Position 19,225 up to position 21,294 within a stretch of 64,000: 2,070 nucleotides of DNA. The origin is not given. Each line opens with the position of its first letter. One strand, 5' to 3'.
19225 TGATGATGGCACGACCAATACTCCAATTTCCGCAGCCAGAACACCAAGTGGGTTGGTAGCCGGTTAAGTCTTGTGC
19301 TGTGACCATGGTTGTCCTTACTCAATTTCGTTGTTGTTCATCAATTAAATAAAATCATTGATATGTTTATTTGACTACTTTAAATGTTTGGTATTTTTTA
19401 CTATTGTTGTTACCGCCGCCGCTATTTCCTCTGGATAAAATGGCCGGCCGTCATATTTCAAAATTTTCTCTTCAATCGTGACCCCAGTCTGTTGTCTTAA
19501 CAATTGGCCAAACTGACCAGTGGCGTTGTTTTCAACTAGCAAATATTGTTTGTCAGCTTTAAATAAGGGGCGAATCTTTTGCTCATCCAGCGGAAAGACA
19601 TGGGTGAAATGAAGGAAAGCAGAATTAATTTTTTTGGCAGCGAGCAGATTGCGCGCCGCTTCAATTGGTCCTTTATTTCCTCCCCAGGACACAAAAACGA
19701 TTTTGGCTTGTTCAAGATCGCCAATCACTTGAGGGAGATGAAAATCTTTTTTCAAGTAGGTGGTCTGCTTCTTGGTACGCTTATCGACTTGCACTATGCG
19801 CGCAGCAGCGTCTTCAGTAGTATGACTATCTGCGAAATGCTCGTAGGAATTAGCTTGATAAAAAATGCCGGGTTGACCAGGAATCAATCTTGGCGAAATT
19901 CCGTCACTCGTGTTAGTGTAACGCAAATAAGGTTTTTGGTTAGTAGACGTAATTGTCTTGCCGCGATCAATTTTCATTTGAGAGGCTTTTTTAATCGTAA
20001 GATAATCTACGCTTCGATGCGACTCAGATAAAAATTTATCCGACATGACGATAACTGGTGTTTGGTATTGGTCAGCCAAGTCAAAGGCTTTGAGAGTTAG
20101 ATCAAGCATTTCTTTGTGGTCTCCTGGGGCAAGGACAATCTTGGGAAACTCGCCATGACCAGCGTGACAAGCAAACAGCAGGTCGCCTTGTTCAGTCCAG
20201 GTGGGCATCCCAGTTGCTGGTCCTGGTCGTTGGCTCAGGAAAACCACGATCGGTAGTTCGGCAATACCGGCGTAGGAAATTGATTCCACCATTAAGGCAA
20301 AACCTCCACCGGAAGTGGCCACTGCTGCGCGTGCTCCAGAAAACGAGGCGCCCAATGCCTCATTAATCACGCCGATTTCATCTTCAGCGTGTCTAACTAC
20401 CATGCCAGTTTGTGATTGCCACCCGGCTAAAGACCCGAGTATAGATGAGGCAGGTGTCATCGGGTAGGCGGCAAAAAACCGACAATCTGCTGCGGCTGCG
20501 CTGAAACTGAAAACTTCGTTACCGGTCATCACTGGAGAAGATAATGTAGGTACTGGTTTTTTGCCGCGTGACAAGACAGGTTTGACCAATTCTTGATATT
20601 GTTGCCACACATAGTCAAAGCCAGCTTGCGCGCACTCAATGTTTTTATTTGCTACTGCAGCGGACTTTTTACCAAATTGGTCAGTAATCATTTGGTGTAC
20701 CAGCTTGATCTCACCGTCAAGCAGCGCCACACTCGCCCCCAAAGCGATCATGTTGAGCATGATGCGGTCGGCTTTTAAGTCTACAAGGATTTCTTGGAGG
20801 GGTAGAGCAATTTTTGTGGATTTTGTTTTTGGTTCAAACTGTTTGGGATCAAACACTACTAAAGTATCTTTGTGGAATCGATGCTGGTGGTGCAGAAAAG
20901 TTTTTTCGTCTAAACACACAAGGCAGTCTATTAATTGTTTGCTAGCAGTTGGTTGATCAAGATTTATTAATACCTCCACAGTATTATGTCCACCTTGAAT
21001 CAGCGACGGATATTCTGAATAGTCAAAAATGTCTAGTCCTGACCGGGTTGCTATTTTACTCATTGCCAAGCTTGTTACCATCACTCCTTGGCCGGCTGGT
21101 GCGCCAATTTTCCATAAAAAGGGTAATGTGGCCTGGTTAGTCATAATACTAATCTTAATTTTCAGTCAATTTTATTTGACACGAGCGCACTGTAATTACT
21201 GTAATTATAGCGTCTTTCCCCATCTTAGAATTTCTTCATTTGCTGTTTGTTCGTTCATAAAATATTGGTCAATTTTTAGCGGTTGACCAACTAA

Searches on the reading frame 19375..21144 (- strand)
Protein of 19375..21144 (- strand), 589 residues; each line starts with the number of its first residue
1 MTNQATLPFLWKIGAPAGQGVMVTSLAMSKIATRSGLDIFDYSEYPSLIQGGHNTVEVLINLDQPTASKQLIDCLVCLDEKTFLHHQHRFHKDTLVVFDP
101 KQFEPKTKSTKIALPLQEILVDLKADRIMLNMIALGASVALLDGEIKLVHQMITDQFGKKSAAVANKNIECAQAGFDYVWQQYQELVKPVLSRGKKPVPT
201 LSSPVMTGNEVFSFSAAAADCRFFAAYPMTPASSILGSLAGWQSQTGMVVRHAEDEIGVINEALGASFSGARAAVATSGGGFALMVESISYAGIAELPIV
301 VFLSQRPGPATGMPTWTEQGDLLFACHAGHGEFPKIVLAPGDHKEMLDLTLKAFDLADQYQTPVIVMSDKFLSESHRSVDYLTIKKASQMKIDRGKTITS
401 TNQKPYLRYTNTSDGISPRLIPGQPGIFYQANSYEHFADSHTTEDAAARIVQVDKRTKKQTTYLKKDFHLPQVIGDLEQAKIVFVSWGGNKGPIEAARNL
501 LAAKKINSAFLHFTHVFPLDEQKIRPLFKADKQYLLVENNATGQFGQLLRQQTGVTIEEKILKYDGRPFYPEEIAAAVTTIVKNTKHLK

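Call 87: search_protein_families(library=pfam, proteins=[window:19375-21144:-], max_evalue=0.00001)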
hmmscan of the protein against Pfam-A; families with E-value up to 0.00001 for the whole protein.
window:19375-21144:- (589 aa): 2 families
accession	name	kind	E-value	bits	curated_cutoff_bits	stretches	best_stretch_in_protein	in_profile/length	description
PF01855.24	POR_N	-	1.1e-55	189.3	27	1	216-451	3-227/231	Pyruvate flavodoxin/ferredoxin oxidoreductase, thiamine diP-bdg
PF01558.24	POR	-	2.8e-27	96.4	27.4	1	17-177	1-173/173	Pyruvate ferredoxin/flavodoxin oxidoreductase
